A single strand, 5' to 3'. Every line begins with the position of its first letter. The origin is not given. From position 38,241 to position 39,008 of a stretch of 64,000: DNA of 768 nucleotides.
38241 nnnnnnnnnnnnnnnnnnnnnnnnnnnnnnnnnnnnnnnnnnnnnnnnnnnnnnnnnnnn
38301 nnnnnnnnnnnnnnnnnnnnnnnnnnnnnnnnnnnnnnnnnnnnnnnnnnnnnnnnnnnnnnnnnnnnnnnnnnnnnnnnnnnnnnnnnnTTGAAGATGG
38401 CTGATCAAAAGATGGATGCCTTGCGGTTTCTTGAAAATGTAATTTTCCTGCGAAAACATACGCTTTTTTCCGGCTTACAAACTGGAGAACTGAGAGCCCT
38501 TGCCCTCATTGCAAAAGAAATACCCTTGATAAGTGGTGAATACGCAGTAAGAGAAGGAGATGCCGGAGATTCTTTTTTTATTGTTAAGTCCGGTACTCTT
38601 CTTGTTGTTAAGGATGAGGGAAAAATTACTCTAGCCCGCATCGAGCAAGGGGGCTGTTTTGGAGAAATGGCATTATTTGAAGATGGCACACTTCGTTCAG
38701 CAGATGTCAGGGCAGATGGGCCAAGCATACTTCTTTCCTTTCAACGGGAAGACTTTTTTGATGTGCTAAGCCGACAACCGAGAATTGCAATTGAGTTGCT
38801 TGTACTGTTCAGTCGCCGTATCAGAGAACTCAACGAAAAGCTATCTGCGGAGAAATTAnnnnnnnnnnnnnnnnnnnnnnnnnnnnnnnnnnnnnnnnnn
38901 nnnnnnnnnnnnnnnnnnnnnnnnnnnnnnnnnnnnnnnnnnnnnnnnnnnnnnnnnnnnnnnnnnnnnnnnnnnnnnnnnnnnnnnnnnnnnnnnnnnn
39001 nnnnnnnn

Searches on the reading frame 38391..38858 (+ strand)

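Call 28: search_protein_families(library=pfam, proteins=[window:38391-38858:+], max_evalue=0.001)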
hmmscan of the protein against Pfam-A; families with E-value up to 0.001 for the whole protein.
window:38391-38858:+ (156 aa): 1 family
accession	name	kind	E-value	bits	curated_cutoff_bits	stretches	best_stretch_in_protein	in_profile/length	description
PF00027.35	cNMP_binding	-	2.9e-19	69.3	27.5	1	49-128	7-88/89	Cyclic nucleotide-binding domain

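Call 38: search_protein_families(library=ncbifam, proteins=[window:38391-38858:+], max_evalue=0.01)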
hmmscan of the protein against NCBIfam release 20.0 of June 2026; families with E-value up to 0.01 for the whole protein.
window:38391-38858:+ (156 aa): 4 families
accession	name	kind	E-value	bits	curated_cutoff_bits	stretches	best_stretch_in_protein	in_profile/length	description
NF008732.0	PRK11753.1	equivalog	1.3e-10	41.1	266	1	53-152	35-137/214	cAMP-activated global transcriptional regulator CRP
NF058543.1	ActPatMycb56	equivalog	6.4e-09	35.1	460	1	25-142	3-120/317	acetyltransferase Pat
NF041163.2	encap_f2b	equivalog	4.3e-06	26.1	400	1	24-139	77-196/450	family 2B encapsulin nanocompartment shell protein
TIGR03896.1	cyc_nuc_ocin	subfamily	7e-06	25.6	161.05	1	49-142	16-115/317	bacteriocin-type transport-associated protein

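Call 72: search_protein_families(library=padloc, proteins=[window:38391-38858:+], max_evalue=0.001)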
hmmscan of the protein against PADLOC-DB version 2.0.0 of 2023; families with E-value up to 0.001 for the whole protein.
window:38391-38858:+ (156 aa): 4 families
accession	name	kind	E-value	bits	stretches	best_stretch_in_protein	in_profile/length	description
PDLC02371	PycTIR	-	4e-12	44.1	1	36-153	32-147/288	-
PDLC00731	Effector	-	8.6e-12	42.6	1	38-152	37-149/306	TIR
PDLC00732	Effector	-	5.7e-10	36.6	1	44-153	39-146/301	TIR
PDLC00734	PycC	-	5.6e-09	33.6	1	47-132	39-125/374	Pycsar cyclase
